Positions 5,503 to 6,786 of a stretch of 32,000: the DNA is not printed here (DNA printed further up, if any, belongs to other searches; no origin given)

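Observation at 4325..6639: Beta-CASP MBL nuclease plus an unrecognised PD-(D/E)xK-like protein: candidate two-gene defence system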

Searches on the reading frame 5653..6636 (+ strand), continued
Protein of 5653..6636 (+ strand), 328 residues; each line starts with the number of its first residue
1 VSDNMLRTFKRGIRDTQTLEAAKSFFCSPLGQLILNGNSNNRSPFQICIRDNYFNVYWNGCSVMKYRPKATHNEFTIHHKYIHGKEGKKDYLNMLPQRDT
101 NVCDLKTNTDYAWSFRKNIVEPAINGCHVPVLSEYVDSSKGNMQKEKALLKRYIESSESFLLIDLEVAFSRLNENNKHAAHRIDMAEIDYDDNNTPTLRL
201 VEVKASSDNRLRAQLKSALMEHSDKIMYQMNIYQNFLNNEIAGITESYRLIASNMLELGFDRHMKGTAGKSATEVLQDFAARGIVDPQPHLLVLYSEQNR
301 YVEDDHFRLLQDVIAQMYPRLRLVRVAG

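Call 52: find_homologous_proteins(query=A2, max_evalue=0.00001)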
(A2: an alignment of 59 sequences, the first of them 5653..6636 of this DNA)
Query A2 (59 sequences) (328 aa, profile of the alignment): 94 proteins with E <= 0.00001 among 5001 candidates.
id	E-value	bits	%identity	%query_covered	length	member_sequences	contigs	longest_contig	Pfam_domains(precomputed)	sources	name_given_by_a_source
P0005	2.7e-82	294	53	99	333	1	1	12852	-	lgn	-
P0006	5.3e-82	293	52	98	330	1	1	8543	-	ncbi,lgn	-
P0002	1.3e-81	292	70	100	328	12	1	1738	-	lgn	-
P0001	3.9e-81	291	100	100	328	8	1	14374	-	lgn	-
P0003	3.8e-80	287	65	100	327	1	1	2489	-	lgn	-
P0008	1.3e-79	286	50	99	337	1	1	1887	-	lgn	-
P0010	2.7e-79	285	49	99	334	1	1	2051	-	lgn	-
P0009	2.3e-78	282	48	100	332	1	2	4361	-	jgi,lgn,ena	-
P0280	5.4e-70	254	23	88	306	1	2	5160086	-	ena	-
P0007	3.0e-56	209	62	81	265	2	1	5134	-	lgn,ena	-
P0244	4.5e-56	208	22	76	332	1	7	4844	-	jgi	jgi:hypothetical protein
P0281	1.2e-54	204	20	72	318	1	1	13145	-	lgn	-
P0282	2.0e-54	203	20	62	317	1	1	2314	-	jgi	-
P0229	3.1e-53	199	26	76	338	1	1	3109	-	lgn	-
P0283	3.8e-53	199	22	77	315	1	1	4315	-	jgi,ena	-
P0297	1.2e-49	187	24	81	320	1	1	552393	-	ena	-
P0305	6.4e-48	182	23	90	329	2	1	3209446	-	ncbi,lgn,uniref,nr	ncbi:hypothetical protein [Brevundimonas diminuta]|uniref:hypothetical protein n=1 Tax=Brevundimonas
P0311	5.6e-47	178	24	70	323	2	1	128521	-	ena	-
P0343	6.1e-38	149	25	77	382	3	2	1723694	-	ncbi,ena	-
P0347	3.2e-37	146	23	62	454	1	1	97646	-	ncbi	-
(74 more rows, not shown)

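Call 53: find_encoding_contigs(protein=P0305, flank=10000, max_places=2)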
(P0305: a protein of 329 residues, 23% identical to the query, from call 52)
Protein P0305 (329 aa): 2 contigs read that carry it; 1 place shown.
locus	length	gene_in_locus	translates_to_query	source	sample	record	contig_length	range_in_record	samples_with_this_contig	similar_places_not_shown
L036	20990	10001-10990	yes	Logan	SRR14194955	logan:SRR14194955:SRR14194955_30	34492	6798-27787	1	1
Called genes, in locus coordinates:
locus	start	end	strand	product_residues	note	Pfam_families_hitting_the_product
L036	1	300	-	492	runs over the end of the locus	PF00989:PAS, PF08448:PAS_4 (weak), PF13188:PAS_8 (weak), PF13426:PAS_9, PF00512:HisKA, PF02518:HATPase_c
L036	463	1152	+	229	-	PF01786:AOX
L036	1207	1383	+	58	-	-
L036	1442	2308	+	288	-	PF00929:RNase_T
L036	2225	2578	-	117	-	-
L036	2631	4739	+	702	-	PF13191:AAA_16 (weak), PF07728:AAA_5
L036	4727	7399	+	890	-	-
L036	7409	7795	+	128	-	-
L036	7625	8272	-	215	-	PF03167:UDG (weak)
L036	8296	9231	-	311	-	PF00929:RNase_T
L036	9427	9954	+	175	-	-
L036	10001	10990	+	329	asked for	-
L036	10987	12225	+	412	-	PF00753:Lactamase_B, PF12706:Lactamase_B_2, PF07521:RMMBL (weak)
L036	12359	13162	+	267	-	-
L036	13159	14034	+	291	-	-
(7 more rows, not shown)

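Call 54: find_encoding_contigs(protein=P0280, flank=10000, max_places=2)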
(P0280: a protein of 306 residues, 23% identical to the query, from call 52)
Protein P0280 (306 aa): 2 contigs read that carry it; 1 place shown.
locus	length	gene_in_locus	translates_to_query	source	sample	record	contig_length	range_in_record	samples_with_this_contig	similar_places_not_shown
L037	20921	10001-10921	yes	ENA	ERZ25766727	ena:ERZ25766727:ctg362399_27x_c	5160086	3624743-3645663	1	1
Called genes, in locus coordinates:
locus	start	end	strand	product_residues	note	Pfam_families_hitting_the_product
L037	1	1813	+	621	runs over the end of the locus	PF00211:Guanylate_cyc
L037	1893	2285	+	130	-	PF01042:Ribonuc_L-PSP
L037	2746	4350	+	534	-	PF00732:GMC_oxred_N, PF00890:FAD_binding_2 (faint), PF05834:Lycopene_cycl (faint), PF05199:GMC_oxred_C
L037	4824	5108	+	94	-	-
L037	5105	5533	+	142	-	PF01850:PIN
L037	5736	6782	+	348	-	PF02826:2-Hacid_dh_C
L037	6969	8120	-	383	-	PF13173:AAA_14, PF13635:DUF4143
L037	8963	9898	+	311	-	-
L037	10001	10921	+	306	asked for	-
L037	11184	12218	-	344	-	PF05685:Uma2 (weak)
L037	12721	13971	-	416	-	PF12706:Lactamase_B_2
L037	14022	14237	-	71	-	-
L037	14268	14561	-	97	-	-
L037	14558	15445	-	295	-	PF03328:HpcH_HpaI, PF15617:C-C_Bond_Lyase (faint)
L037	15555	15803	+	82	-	PF11794:HpaB_N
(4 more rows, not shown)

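Call 55: find_encoding_contigs(protein=P0343, flank=10000, max_places=2)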
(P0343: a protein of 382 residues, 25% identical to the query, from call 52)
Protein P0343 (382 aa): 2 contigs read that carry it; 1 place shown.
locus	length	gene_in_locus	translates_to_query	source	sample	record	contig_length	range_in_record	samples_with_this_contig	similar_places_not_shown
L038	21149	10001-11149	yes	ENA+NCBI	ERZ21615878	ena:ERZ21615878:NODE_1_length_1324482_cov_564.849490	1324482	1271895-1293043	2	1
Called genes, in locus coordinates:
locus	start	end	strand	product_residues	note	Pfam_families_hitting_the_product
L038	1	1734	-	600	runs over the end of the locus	-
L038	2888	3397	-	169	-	-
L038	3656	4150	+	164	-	PF05443:ROS_MUCR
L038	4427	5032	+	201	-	-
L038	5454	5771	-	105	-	-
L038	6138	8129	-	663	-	PF13191:AAA_16 (faint), PF13207:AAA_17 (faint), PF13401:AAA_22 (faint), PF00910:RNA_helicase (faint), PF05729:NACHT (faint), PF07728:AAA_5 (faint), PF13238:AAA_18 (faint), PF00004:AAA, +2 more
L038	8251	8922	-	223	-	-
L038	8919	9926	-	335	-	PF13280:WYL, PF25583:WCX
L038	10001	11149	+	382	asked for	-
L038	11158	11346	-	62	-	-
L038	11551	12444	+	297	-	PF07521:RMMBL (faint)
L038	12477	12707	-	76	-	-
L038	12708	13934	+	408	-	PF22784:PTP-SAK (weak), PF22785:Tc-R-P (weak), PF03747:ADP_ribosyl_GH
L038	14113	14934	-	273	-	PF09346:SMI1_KNR4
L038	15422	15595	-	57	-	-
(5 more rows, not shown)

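Call 61: find_encoding_contigs(protein=P0297, flank=10000, max_places=1)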
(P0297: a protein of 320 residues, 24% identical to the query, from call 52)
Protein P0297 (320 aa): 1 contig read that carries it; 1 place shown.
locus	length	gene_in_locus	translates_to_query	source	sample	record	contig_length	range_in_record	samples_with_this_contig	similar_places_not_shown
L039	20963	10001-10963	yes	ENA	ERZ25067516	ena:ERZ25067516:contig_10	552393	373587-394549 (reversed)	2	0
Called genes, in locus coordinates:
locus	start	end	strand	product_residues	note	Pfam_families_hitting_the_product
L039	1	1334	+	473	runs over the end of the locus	PF00176:SNF2-rel_dom, PF04851:ResIII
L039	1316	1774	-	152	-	PF11994:DUF3489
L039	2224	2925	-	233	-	PF00239:Resolvase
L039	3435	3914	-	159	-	PF11994:DUF3489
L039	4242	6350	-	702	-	PF00962:A_deaminase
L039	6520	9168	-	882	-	-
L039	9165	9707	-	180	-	PF00072:Response_reg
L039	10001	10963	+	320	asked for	-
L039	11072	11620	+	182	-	-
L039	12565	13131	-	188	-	PF00149:Metallophos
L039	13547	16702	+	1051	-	PF00176:SNF2-rel_dom, PF00271:Helicase_C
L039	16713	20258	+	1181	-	PF02384:N6_Mtase (weak), PF01170:UPF0020 (weak), PF20473:MmeI_Mtase, PF07669:Eco57I, PF20473:MmeI_Mtase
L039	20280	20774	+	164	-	-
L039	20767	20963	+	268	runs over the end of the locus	-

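Call 62: find_encoding_contigs(protein=P0311, flank=10000, max_places=1)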
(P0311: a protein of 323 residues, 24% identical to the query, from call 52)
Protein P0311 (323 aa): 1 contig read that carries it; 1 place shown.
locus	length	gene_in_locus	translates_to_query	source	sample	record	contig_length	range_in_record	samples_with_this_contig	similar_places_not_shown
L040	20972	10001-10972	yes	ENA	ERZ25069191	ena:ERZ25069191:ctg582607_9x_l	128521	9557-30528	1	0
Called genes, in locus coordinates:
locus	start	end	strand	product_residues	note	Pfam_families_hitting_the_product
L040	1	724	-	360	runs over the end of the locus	PF05598:DUF772 (weak), PF01609:DDE_Tnp_1 (weak)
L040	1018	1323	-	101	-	PF00999:Na_H_Exchanger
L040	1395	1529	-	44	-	-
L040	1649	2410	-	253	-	PF13384:HTH_23 (faint), PF13412:HTH_24 (faint)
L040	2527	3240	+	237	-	PF04116:FA_hydroxylase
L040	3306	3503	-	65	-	-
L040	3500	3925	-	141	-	PF01850:PIN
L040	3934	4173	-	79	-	PF22513:FitA-like_RHH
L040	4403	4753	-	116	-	-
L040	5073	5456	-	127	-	PF02661:Fic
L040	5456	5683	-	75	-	PF04014:MazE_antitoxin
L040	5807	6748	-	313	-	PF00296:Bac_luciferase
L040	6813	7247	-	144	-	PF13470:PIN_3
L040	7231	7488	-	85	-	-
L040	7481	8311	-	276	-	-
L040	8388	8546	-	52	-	-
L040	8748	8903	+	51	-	-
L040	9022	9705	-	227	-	PF01936:NYN, PF12872:OST-HTH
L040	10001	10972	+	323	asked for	-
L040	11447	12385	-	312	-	-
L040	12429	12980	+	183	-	-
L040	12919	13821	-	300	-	-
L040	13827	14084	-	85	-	-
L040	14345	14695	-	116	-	-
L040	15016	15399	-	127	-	PF02661:Fic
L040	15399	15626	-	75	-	PF04014:MazE_antitoxin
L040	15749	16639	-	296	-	PF00296:Bac_luciferase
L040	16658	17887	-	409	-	PF12006:DUF3500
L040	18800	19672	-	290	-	PF01555:N6_N4_Mtase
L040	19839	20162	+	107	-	PF12844:HTH_19 (weak), PF13413:HTH_25 (weak), PF13560:HTH_31, PF01381:HTH_3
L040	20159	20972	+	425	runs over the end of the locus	PF13657:Couple_hipA, PF07804:HipA_C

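Call 63: find_encoding_contigs(protein=P0347, flank=10000, max_places=1)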
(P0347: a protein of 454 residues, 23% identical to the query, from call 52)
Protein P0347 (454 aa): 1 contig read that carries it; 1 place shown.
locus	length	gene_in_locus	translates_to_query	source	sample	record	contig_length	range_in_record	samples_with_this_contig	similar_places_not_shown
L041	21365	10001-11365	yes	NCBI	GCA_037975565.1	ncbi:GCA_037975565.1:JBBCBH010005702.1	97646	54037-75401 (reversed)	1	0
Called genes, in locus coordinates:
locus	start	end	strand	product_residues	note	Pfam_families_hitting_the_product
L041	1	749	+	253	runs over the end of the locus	-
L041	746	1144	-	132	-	PF01541:GIY-YIG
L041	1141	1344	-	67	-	-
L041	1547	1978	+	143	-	PF00580:UvrD-helicase, PF13245:AAA_19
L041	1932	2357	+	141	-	PF00580:UvrD-helicase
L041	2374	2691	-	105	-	-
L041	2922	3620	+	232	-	PF13361:UvrD_C, PF13538:UvrD_C_2 (weak)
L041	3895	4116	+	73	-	-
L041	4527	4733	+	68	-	-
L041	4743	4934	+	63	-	-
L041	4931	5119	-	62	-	-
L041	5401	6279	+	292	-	PF02735:Ku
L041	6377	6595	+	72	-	-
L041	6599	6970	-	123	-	PF20589:DUF6790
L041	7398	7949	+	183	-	PF03745:DUF309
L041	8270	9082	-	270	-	PF03372:Exo_endo_phos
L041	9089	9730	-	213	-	PF12146:Hydrolase_4 (faint), PF20408:Abhydrolase_11, PF00975:Thioesterase (weak)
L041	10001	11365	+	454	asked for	-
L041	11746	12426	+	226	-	-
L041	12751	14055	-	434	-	PF22807:TrAA12, PF23500:DUF7133, PF07995:GSDH, PF22807:TrAA12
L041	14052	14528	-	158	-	PF09990:DUF2231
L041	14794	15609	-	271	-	PF00248:Aldo_ket_red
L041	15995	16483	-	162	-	PF00171:Aldedh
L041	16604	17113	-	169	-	PF00171:Aldedh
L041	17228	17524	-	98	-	PF00171:Aldedh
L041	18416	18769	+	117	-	PF03466:LysR_substrate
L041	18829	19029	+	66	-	PF03466:LysR_substrate (weak)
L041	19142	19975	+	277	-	PF00106:adh_short, PF08659:KR, PF13561:adh_short_C2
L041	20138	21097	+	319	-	PF08240:ADH_N, PF02826:2-Hacid_dh_C (faint), PF01262:AlaDh_PNT_C (weak), PF00107:ADH_zinc_N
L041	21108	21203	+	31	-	-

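Call 69: search_protein_families(library=pfam, alignment_id=A2, max_evalue=1)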
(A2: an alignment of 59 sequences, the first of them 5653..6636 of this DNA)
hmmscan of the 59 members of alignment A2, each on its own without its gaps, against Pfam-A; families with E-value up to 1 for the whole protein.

A. member 1, window:5653-6636:+ (328 aa): 2 families
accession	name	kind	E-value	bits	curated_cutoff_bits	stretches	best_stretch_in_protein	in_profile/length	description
PF08878.16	HamA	-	0.011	16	25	1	170-240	73-146/230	HamA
PF07295.17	DUF1451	-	0.33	11.5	26.1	1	130-188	12-71/146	Zinc-ribbon containing domain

B. families by the number of members that match (of 59 scanned): 34 families (the first 25 are shown)
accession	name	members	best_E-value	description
PF09832.14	DUF2059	4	0.0013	Uncharacterized protein conserved in bacteria (DUF2059)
PF08878.16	HamA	2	0.011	HamA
PF21229.3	TdIF1_2nd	1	0.0015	TdIF1, C-terminal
PF10123.14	Mu-like_Pro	1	0.0022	Mu-like prophage I protein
PF05489.18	Phage_tail_X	1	0.0031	Phage Tail Protein X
PF20716.2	ATPTG10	1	0.012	ATPTG10-like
PF03481.19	Sua5_C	1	0.013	Threonylcarbamoyl-AMP synthase, C-terminal domain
PF24984.1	HEAT_EF3_GNC1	1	0.024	Elongation factor 3/GNC1 HEAT repeat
PF04250.19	DUF429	1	0.027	Protein of unknown function (DUF429)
PF10704.14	DUF2508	1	0.034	Protein of unknown function (DUF2508)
PF23302.1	HTH_DNAJC9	1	0.035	DNAJC9 HTH domain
PF12376.13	DUF3654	1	0.036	Protein of unknown function (DUF3654)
PF17346.7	DUF5376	1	0.039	Family of unknown function (DUF5376)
PF06183.18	DinI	1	0.04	DinI-like family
PF01949.23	Endo_dU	1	0.043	Endonuclease dU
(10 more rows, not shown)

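Call 73: fold_search(model_id=the predicted structure, library=viral)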
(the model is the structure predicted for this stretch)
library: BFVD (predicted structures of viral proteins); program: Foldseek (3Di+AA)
matches with E <= 10: 684; with E <= 0.001: 0
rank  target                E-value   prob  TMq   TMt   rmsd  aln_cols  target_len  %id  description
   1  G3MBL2                1.1e-02  0.85  0.22  0.25   9.7       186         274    9  Gp146 [Bacillus phage G]
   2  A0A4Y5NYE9            1.2e-02  0.85  0.19  0.18   7.2       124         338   16  (no name in the UniProt tables at hand)
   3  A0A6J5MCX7            1.4e-02  0.47  0.18  0.22  18.0       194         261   13  PD-(D/E)XK nuclease superfamily [uncultured Caudovirales phage]
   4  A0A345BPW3            1.7e-02  0.10  0.11  0.09  19.5       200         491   14  (no name in the UniProt tables at hand)
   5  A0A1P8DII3            1.9e-02  0.57  0.17  0.19   9.2       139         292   16  (no name in the UniProt tables at hand)
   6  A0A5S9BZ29            2.2e-02  0.23  0.15  0.18  14.3       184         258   10  PD-(D/E)XK endonuclease-like domain-containing protein [Tenacibaculum phage PTm1]
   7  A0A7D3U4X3            2.5e-02  0.93  0.20  0.33   5.1       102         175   22  (no name in the UniProt tables at hand)
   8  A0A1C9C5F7            2.8e-02  0.15  0.21  0.19  25.4       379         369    8  C2H2-type domain-containing protein [Heterosigma akashiwo virus 01]
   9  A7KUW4                3.2e-02  0.77  0.18  0.21   5.3        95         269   12  (no name in the UniProt tables at hand)
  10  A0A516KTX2            4.5e-02  0.60  0.19  0.22   9.5       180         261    8  (no name in the UniProt tables at hand)
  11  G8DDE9                5.1e-02  0.66  0.17  0.28   9.4       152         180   10  (no name in the UniProt tables at hand)
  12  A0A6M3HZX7            5.4e-02  0.75  0.22  0.50   9.2       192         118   11  (no name in the UniProt tables at hand)
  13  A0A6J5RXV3            5.4e-02  0.21  0.18  0.21  12.9       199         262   14  COG2887 RecB family exonuclease [uncultured Caudovirales phage]
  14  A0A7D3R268            5.4e-02  0.20  0.16  0.28  12.8       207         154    7  Uncharacterized protein [Fadolivirus FV1/VV64]
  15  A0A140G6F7            5.4e-02  0.16  0.15  0.13  11.9       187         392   15  RecB-like exonuclease [Arthrobacter phage KellEzio]
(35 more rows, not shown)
